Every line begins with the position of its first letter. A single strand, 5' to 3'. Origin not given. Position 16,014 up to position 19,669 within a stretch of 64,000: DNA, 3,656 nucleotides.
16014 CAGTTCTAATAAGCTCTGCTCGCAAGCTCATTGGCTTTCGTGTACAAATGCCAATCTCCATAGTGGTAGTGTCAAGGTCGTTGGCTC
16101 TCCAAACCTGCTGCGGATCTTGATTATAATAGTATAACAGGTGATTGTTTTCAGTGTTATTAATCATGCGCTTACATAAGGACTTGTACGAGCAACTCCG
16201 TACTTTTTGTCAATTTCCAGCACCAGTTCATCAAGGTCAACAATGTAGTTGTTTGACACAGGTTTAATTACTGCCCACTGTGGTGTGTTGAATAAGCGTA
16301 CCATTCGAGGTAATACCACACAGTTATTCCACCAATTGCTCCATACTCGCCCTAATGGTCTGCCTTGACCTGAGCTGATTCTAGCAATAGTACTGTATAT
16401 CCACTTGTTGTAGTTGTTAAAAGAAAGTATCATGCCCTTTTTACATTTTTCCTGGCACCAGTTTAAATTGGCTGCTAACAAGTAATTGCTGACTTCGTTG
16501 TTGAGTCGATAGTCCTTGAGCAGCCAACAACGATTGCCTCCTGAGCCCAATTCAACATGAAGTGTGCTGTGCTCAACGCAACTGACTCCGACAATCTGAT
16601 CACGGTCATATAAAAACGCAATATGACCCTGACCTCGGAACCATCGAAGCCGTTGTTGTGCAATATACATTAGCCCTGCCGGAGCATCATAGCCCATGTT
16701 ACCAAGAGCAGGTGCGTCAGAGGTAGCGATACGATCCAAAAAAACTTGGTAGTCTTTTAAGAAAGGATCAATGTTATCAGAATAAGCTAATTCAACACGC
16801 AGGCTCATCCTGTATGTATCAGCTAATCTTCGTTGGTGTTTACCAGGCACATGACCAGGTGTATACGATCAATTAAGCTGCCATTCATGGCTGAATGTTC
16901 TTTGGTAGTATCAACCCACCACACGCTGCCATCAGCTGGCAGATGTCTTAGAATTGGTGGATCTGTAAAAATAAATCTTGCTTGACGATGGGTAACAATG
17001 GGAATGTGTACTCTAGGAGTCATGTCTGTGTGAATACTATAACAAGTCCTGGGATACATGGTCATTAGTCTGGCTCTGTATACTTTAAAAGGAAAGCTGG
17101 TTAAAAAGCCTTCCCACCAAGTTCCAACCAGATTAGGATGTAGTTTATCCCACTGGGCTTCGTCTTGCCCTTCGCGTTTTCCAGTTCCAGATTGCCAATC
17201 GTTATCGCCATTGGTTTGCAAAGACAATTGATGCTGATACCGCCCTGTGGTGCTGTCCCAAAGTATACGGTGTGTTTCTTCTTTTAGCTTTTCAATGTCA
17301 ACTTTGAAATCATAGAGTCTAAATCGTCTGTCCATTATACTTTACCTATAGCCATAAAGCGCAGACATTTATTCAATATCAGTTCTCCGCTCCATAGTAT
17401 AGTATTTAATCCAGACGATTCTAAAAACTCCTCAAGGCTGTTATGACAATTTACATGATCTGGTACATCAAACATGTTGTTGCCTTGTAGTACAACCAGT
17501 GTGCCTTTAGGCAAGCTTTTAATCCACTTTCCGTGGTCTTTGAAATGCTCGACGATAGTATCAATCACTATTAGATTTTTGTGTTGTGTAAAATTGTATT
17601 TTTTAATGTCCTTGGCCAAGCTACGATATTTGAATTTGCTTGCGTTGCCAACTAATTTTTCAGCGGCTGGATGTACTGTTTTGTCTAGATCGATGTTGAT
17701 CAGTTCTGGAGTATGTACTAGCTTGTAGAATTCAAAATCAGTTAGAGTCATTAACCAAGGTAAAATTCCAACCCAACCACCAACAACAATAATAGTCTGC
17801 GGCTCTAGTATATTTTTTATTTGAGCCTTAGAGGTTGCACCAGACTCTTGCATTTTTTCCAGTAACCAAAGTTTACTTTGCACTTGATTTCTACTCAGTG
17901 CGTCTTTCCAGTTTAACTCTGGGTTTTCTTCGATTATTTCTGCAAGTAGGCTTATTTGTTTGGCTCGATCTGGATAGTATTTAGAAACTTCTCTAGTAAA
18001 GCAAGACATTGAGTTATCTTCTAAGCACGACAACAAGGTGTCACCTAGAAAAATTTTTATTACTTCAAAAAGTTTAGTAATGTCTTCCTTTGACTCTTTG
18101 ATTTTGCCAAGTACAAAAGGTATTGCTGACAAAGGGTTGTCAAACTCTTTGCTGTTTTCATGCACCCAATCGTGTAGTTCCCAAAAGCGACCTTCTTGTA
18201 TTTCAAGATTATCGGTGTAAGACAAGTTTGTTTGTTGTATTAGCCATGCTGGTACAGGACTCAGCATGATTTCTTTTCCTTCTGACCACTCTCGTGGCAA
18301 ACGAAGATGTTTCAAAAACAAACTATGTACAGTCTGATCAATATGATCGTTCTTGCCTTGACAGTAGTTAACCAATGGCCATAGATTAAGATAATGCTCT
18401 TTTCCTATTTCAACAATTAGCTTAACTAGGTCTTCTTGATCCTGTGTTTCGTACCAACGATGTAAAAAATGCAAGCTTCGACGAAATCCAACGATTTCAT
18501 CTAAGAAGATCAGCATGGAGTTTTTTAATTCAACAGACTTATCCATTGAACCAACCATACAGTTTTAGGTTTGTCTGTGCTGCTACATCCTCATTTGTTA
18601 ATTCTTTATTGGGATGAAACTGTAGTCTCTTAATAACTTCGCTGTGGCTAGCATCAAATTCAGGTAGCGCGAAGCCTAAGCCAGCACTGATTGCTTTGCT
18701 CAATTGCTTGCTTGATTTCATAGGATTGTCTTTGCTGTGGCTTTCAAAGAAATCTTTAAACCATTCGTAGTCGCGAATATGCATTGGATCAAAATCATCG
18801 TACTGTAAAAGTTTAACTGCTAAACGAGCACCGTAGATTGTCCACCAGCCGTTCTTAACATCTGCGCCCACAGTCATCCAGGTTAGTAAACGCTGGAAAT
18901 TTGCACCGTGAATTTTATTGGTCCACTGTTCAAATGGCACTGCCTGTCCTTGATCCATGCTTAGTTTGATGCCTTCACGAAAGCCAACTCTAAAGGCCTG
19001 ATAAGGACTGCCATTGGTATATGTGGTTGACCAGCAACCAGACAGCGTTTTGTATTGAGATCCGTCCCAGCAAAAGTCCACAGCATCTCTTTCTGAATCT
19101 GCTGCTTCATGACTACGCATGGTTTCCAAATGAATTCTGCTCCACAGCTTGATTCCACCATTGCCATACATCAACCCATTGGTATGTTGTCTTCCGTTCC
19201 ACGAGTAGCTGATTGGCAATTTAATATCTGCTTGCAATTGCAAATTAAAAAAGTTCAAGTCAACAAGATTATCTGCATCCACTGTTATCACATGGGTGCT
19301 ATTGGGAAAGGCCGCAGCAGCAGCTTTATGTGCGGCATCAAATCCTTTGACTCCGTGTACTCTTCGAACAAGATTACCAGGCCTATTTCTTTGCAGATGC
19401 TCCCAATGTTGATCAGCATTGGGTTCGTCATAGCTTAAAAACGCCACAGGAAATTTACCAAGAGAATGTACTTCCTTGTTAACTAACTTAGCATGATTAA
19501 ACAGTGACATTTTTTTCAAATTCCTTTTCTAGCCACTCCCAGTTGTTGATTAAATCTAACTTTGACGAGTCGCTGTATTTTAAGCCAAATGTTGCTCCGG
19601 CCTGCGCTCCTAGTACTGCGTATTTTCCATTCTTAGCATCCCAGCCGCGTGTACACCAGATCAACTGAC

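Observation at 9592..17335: Biosynthetic-cluster-like set of tailoring enzymes in a phage (acyl/amide/oxygenase chemistry)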

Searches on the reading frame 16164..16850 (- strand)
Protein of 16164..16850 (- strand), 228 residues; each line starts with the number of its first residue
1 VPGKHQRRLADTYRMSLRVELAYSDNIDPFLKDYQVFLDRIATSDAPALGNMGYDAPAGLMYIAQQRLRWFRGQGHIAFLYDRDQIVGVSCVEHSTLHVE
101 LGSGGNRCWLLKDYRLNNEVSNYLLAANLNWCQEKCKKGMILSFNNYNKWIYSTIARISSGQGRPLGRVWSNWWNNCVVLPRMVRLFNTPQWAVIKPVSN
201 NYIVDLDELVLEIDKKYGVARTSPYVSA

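Call 3: search_protein_families(library=pfam, proteins=[window:16164-16850:-], max_evalue=0.1)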
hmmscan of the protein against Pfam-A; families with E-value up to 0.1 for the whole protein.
window:16164-16850:- (228 aa): 0 families

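Call 6: search_protein_families(library=phrogs, proteins=[window:16164-16850:-], max_evalue=0.01)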
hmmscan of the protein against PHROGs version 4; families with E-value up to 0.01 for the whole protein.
window:16164-16850:- (228 aa): 0 families

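Call 11: search_protein_families(library=ncbifam, proteins=[window:16164-16850:-], max_evalue=0.1)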
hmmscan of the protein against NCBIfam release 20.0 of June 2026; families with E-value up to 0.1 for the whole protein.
window:16164-16850:- (228 aa): 0 families

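Call 25: search_solved_structures(query=A1, max_evalue=10)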
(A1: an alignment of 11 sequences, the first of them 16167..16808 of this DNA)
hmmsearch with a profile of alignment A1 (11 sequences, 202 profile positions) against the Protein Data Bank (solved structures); distinct sequences matched with E-value up to 10: 1.
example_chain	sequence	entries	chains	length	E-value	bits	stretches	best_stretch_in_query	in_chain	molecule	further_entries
4abm_A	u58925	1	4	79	0.67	12.6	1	12-64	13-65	CHARGED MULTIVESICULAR BODY PROTEIN 4B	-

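Call 69: find_homologous_proteins(query=A1, max_evalue=0.001)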
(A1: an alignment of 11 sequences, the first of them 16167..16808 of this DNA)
Query A1 (11 sequences) (214 aa, profile of the alignment): 121 proteins with E <= 0.001 among 2096 candidates; the best 120 are listed.
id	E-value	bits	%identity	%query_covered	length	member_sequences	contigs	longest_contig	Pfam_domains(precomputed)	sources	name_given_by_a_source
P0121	3.6e-90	319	50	96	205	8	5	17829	-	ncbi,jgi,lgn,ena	jgi:hypothetical protein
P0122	1.0e-89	317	50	96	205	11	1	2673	-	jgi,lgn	jgi:hypothetical protein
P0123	6.6e-89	315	89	100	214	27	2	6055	-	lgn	-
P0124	1.1e-88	314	51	92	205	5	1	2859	-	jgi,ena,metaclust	metaclust:\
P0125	1.1e-87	311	88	100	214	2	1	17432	-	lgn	-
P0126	4.3e-87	309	50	99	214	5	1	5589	-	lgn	-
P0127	6.2e-87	308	83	97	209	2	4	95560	-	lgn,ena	-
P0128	2.4e-86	306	49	96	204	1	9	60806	-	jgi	jgi:hypothetical protein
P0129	2.8e-86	306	55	96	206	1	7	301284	-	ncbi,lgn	-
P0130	4.4e-86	306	83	100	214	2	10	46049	-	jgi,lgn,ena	-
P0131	5.5e-86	305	53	96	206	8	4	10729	-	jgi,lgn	jgi:hypothetical protein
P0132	2.1e-85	303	49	71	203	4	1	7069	-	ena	-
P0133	4.5e-85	302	83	100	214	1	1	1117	-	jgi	-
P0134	7.6e-85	301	56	96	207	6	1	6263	-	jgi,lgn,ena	-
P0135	9.5e-85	301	56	96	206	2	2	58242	-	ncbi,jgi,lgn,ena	-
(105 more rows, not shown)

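Call 76: predict_structure(alignment_id=A8)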
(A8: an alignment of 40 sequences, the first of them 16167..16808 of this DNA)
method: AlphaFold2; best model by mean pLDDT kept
length: 214 residues; sequences in the alignment: 40
mean_pLDDT: 92.1   pTM: 0.88
mean pLDDT of the five models: 92.1, 92.0, 90.9, 90.9, 90.5
residues with pLDDT >= 90: 174; 70-90: 27; 50-70: 7; < 50: 6
segments of 3 or more residues with pLDDT < 50: 209-214
pLDDT, mean of each block of 10 residues (from residue 1): 95 97 94 87 95 96 98 98 97 95 94 98 98 92 87 78 96 93 94 95 77 43
secondary structure, 60 per line:
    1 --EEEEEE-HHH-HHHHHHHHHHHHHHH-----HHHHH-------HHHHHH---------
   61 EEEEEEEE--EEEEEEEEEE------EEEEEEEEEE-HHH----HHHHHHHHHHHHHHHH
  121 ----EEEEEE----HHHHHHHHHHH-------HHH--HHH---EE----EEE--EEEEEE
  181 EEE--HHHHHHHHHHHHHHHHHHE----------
elements in order: E3-8 H14-28 H34-38 H46-51 E61-68 E71-80 E87-96 H105-120 E125-130 H135-145 E170-172 E175-183 H186-203

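Call 78: fold_search(model_id=the predicted structure, library=pdb)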
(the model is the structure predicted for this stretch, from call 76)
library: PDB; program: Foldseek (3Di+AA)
matches with E <= 10: 500; with E <= 0.001: 229
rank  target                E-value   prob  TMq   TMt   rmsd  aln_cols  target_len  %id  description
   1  1tiq_B                4.6e-07  1.00  0.50  0.61   5.1       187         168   13  Crystal Structure of an Acetyltransferase (PaiA) in complex with CoA and DTT from Bacillus subtilis, Northeast Structu (released 2004-07-13)
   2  8osp_A                5.5e-07  1.00  0.51  0.61   5.6       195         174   12  GCN5-related N-Acetyltransferase from Lactobacillus curiae (released 2023-07-05)
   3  1tiq_A                8.0e-07  1.00  0.51  0.60   5.7       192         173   12  Crystal Structure of an Acetyltransferase (PaiA) in complex with CoA and DTT from Bacillus subtilis, Northeast Structu (released 2004-07-13)
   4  6wns                  8.5e-07  1.00  0.46  0.49  10.7       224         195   12  The structure of a CoA-dependent acyl-homoserine lactone synthase, MesI (released 2020-05-13)
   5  3g8w_D                1.8e-06  1.00  0.46  0.58   7.4       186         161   11  Crystal structure of a probable acetyltransferase from Staphylococcus epidermidis ATCC 12228 (released 2009-03-03)
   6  3g8w_B                6.1e-06  1.00  0.47  0.59   7.1       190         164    9  Crystal structure of a probable acetyltransferase from Staphylococcus epidermidis ATCC 12228 (released 2009-03-03)
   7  2i79_F                8.2e-06  1.00  0.51  0.62   6.1       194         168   13  The crystal structure of the acetyltransferase of GNAT family from Streptococcus pneumoniae (released 2006-10-10)
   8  2r7h_B                8.2e-06  1.00  0.52  0.67   5.0       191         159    9  CRYSTAL STRUCTURE OF A putative acetyltransferase of the GNAT family (DDE_3044) FROM DESULFOVIBRIO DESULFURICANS SUBSP (released 2007-09-25)
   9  3d8p_B                8.8e-06  1.00  0.51  0.65   4.9       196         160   11  Crystal structure of acetyltransferase of GNAT family (NP_373092.1) from STAPHYLOCOCCUS AUREUS MU50 at 2.20 A resoluti (released 2008-10-28)
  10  2i79_D                9.3e-06  1.00  0.50  0.62   6.2       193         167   13  The crystal structure of the acetyltransferase of GNAT family from Streptococcus pneumoniae (released 2006-10-10)
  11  2i79_A                1.3e-05  1.00  0.46  0.55   6.8       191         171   14  The crystal structure of the acetyltransferase of GNAT family from Streptococcus pneumoniae (released 2006-10-10)
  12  3efa                  1.5e-05  1.00  0.50  0.69   4.9       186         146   11  Crystal structure of putative N-acetyltransferase from Lactobacillus plantarum (released 2008-09-23)
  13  1q2y                  2.0e-05  1.00  0.45  0.64   5.3       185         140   14  Crystal structure of the protein YJCF from Bacillus subtilis: a member of the GCN5-related N-acetyltransferase superfami (released 2003-08-19)
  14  3fnc_A                2.1e-05  1.00  0.44  0.55   6.2       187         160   10  Crystal structure of a putative acetyltransferase from Listeria innocua (released 2009-01-27)
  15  5wph_D                2.1e-05  1.00  0.46  0.54   7.4       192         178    6  Crystal structure of ArsN, N-acetyltransferase with substrate AST from Pseudomonas putida KT2440 (released 2018-10-10)
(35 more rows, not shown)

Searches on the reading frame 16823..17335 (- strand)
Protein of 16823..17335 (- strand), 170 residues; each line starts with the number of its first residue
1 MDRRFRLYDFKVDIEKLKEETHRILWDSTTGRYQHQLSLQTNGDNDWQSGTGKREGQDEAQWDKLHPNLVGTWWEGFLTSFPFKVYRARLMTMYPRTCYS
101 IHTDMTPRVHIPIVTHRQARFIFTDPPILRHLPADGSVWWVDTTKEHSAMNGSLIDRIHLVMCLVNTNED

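Call 4: search_protein_families(library=pfam, proteins=[window:16823-17335:-], max_evalue=0.1)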
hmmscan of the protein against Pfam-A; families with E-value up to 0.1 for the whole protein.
window:16823-17335:- (170 aa): 2 families
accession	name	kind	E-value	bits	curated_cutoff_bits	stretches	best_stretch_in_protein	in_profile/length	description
PF05118.21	Asp_Arg_Hydrox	-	3.8e-08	33.8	22.6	1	14-163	4-153/157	Aspartyl/Asparaginyl beta-hydroxylase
PF03137.26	OATP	-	0.031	13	25.8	1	63-99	206-242/545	Organic Anion Transporter Polypeptide (OATP) family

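Call 6: search_protein_families(library=phrogs, proteins=[window:16823-17335:-], max_evalue=0.01)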
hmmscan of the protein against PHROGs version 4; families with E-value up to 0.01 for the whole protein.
window:16823-17335:- (170 aa): 0 families

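Call 11: search_protein_families(library=ncbifam, proteins=[window:16823-17335:-], max_evalue=0.1)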
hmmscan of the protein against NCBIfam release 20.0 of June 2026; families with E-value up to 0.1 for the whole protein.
window:16823-17335:- (170 aa): 1 family
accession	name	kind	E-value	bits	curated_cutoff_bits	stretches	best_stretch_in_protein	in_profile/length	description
TIGR04531.1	nonproteo_OH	subfamily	0.012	15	300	1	104-168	113-174/277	putative nonproteinogenic amino acid hydroxylase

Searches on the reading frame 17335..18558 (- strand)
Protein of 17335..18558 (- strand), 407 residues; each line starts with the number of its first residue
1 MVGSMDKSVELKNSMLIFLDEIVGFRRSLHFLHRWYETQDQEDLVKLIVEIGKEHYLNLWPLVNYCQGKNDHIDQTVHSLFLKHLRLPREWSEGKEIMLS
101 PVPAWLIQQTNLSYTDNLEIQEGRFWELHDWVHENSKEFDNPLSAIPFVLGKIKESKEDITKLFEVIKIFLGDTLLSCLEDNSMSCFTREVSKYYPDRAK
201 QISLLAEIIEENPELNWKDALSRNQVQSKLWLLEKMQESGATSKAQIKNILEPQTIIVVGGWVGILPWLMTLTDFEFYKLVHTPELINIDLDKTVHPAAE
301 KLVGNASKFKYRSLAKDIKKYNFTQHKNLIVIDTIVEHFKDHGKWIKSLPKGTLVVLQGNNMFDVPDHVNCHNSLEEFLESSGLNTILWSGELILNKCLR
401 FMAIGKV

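Call 4: search_protein_families(library=pfam, proteins=[window:17335-18558:-], max_evalue=0.1)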
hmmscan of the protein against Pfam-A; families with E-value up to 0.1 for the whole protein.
window:17335-18558:- (407 aa): 1 family
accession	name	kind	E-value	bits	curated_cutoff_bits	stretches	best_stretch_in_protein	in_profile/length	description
PF21655.3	L544_NTransf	-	0.065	13.5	27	0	177-220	102-145/193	L544, nucleotidyltransferase domain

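Call 6: search_protein_families(library=phrogs, proteins=[window:17335-18558:-], max_evalue=0.01)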
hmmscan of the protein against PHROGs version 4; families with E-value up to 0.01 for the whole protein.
window:17335-18558:- (407 aa): 0 families

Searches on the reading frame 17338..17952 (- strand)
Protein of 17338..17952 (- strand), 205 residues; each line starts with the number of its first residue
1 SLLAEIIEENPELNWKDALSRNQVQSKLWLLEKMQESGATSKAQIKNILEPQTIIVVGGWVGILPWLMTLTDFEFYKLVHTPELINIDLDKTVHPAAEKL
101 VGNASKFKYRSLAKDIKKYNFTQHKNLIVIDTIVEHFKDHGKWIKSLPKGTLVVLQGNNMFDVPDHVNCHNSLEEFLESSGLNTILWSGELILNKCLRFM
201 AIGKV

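Call 92: search_solved_structures(query=A11, max_evalue=10)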
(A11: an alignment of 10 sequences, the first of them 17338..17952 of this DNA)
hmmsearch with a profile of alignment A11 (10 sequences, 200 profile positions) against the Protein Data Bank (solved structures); distinct sequences matched with E-value up to 10: 3.
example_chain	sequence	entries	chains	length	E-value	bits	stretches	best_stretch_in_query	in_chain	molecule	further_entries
2qx2_A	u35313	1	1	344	0.58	13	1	81-140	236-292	Sex pheromone staph-cAM373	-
5jed_A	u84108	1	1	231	1.4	11.8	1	79-135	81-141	DNA repair and recombination protein RadA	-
5lb4_A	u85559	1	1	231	1.7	11.4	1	77-135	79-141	DNA repair and recombination protein RadA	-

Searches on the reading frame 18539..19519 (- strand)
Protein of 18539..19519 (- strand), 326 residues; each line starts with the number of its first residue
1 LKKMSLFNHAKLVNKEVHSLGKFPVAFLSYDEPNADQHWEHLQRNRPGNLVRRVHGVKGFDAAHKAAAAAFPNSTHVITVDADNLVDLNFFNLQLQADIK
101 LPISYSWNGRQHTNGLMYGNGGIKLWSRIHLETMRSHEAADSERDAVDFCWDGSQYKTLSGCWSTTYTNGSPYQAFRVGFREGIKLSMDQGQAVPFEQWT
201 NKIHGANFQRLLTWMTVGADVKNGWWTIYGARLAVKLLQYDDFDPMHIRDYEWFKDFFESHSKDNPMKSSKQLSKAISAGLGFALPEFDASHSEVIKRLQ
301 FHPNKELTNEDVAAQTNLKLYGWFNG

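Call 4: search_protein_families(library=pfam, proteins=[window:18539-19519:-], max_evalue=0.1)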
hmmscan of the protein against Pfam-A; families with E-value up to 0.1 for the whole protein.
window:18539-19519:- (326 aa): 1 family
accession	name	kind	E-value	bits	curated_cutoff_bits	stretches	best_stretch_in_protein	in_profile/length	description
PF13704.12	Glyco_tranf_2_4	-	0.032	15.1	27.5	1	27-90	22-88/98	Glycosyl transferase family 2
